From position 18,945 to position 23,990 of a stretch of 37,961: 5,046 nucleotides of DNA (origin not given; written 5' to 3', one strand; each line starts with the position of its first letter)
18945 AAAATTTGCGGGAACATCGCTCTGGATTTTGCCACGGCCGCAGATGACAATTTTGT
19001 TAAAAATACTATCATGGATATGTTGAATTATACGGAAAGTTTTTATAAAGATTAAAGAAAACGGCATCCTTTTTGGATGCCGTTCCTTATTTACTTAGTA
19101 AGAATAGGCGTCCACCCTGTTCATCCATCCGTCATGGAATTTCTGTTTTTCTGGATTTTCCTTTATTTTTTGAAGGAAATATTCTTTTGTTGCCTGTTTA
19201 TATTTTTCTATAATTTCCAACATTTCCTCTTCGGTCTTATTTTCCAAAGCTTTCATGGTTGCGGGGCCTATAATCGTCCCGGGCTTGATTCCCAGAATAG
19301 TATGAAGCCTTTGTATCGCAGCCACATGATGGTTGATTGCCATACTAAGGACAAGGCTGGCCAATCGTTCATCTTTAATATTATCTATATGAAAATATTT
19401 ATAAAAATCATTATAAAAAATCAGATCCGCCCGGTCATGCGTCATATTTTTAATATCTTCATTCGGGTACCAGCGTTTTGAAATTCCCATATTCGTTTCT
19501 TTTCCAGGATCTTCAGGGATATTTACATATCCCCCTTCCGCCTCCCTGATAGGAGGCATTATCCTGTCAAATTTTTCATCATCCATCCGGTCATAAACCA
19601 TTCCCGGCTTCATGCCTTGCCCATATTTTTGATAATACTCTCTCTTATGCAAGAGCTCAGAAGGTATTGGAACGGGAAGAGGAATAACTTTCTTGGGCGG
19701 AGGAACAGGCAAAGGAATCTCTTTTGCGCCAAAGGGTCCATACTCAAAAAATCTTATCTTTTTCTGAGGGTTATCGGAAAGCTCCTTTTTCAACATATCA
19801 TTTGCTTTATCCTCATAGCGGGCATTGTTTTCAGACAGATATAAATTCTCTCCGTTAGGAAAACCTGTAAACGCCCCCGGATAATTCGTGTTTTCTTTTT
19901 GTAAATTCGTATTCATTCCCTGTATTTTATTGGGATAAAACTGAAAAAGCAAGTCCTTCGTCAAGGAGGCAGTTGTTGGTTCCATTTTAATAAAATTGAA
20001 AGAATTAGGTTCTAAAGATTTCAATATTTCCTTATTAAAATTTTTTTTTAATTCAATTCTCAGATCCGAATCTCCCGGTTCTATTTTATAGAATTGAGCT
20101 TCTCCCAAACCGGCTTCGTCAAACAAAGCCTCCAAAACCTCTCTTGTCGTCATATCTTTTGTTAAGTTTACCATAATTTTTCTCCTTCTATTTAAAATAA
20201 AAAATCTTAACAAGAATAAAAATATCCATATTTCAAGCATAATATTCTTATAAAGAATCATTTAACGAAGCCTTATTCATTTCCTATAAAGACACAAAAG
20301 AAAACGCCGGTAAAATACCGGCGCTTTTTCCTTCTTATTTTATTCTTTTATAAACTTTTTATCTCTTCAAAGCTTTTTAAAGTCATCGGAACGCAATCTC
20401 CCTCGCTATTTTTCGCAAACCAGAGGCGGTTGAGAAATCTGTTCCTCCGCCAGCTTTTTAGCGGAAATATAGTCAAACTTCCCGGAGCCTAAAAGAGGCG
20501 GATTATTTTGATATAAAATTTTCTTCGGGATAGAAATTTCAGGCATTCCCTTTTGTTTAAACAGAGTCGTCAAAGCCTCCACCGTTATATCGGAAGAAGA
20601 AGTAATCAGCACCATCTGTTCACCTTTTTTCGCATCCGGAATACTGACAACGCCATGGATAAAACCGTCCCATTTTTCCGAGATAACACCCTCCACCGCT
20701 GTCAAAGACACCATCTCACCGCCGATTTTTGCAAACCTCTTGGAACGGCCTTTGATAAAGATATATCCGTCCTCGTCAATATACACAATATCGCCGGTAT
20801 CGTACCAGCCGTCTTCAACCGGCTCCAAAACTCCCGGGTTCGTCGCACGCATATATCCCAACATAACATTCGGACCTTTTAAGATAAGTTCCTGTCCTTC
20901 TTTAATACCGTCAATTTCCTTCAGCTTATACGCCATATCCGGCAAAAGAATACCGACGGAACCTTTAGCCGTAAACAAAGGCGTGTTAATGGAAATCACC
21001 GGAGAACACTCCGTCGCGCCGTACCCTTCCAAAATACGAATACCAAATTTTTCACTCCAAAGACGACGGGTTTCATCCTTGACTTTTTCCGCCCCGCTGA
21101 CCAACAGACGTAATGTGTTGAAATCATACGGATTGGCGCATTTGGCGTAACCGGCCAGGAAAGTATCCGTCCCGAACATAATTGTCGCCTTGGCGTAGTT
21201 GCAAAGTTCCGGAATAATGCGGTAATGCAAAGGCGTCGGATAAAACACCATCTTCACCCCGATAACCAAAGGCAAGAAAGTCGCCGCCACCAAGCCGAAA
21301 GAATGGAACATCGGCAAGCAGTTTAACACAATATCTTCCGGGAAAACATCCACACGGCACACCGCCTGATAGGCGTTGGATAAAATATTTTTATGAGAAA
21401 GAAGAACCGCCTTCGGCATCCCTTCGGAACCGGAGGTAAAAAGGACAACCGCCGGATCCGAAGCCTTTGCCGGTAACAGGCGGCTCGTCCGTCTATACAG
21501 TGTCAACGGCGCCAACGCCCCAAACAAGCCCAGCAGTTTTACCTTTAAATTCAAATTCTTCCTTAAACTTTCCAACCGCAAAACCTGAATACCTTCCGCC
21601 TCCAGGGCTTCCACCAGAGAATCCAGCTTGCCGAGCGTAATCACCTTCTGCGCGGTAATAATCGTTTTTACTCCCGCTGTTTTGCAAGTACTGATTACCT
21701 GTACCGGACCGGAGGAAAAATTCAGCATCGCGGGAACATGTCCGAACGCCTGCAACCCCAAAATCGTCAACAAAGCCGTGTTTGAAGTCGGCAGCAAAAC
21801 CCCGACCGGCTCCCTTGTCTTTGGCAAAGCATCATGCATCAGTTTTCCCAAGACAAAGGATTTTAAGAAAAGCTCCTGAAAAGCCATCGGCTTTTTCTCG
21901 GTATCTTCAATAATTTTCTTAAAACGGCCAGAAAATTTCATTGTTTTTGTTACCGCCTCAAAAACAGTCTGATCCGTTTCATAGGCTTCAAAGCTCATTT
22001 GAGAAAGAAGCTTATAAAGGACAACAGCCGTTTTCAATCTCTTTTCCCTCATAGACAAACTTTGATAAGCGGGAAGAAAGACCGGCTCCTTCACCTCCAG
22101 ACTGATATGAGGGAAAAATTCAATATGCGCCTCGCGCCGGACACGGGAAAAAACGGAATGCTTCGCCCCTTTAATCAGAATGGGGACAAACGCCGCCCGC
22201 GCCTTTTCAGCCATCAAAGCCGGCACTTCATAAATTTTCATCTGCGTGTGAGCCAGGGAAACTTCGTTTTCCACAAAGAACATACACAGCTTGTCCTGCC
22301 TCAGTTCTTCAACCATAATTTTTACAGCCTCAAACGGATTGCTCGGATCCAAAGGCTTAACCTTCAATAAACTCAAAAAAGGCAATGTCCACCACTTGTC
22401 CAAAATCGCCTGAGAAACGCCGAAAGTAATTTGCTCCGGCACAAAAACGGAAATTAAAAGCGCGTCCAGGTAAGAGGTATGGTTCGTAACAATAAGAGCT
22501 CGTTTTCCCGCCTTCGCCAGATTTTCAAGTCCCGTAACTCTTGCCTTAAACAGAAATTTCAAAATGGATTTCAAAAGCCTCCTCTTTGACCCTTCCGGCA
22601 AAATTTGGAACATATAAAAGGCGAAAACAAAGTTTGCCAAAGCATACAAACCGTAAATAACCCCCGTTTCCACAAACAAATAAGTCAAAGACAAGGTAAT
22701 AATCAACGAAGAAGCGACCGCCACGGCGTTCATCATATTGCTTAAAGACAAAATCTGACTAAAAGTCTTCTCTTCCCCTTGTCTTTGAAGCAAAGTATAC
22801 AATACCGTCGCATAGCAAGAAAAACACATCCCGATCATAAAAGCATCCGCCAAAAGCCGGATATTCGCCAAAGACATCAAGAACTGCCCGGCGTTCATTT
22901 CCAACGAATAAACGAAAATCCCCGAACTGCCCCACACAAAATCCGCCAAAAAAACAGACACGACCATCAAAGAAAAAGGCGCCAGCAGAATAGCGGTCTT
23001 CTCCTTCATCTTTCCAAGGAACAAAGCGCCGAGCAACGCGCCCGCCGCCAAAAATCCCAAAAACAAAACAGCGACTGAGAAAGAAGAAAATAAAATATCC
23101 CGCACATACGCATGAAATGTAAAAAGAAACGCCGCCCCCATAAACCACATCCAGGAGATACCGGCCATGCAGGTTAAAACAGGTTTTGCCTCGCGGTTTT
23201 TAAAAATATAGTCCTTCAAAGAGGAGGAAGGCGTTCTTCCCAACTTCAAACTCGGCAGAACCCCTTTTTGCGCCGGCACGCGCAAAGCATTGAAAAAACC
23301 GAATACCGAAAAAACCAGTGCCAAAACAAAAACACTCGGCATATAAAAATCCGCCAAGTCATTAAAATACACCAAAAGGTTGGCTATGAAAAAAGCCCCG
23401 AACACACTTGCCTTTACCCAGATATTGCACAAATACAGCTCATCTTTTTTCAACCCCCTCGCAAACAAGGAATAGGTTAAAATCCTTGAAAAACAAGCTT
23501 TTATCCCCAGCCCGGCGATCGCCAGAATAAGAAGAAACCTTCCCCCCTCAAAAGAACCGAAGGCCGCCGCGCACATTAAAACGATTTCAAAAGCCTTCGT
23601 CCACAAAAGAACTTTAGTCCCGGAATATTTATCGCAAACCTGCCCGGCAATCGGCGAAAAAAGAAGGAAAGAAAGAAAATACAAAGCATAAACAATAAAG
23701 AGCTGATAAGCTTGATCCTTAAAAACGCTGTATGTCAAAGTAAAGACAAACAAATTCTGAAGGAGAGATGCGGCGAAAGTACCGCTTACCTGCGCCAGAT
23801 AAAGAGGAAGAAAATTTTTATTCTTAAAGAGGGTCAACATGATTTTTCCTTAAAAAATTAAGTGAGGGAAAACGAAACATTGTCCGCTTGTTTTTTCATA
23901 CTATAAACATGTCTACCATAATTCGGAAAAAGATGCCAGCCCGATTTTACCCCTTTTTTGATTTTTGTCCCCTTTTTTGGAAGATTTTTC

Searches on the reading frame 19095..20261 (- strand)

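Call 47: search_protein_families(library=pfam, proteins=[window:19095-20261:-], max_evalue=0.001)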
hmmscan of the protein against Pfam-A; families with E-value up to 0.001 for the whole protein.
window:19095-20261:- (388 aa): 2 families
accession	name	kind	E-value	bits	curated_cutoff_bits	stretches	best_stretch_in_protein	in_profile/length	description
PF05838.17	Glyco_hydro_108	-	2.3e-15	57.3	21.2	1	238-311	4-84/85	Glycosyl hydrolase 108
PF09374.15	PG_binding_3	-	6.6e-08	33.1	24.6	1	319-383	6-75/76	Predicted Peptidoglycan domain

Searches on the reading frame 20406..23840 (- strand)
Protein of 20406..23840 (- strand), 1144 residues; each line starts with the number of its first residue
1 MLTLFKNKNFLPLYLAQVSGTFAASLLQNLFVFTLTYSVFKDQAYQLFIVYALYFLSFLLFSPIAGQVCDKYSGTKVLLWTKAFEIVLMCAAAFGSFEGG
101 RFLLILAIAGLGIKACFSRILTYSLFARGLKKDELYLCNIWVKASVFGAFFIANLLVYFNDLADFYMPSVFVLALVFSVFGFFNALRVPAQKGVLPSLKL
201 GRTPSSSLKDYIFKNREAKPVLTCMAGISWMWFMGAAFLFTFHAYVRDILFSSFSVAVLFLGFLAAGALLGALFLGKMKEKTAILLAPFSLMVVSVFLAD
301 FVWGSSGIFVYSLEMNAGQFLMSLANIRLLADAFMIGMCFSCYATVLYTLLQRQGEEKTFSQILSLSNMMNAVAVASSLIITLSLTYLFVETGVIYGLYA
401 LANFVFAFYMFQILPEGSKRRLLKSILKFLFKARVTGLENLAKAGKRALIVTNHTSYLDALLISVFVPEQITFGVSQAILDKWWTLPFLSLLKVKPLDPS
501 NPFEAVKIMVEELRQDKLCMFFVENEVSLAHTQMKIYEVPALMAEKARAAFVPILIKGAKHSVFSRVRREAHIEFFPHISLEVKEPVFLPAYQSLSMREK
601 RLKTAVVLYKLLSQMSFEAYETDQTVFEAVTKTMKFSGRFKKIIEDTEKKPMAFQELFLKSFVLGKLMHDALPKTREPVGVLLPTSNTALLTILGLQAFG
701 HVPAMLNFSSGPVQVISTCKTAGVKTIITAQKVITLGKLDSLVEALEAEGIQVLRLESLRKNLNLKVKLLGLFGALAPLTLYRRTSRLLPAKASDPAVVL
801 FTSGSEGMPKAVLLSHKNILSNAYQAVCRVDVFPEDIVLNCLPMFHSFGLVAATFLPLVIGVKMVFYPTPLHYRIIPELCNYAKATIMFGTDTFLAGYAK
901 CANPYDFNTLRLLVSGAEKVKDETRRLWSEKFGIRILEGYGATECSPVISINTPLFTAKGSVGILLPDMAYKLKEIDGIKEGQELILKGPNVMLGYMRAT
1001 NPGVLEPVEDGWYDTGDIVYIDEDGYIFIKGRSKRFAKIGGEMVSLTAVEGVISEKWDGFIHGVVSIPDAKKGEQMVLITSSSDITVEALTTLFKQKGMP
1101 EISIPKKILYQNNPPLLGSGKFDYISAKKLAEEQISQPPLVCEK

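Call 47: search_protein_families(library=pfam, proteins=[window:20406-23840:-], max_evalue=0.001)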
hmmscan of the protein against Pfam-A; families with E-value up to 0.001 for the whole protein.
window:20406-23840:- (1144 aa): 3 families
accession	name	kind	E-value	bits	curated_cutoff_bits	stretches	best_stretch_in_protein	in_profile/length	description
PF00501.34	AMP-binding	-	1.9e-53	182.1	29.9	1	652-996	22-383/384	AMP-binding enzyme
PF01553.26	Acyltransferase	-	9.1e-12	45.4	23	1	433-557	2-132/132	Acyltransferase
PF07690.21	MFS_1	-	2.9e-06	26.9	33.4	1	20-312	4-299/347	Major Facilitator Superfamily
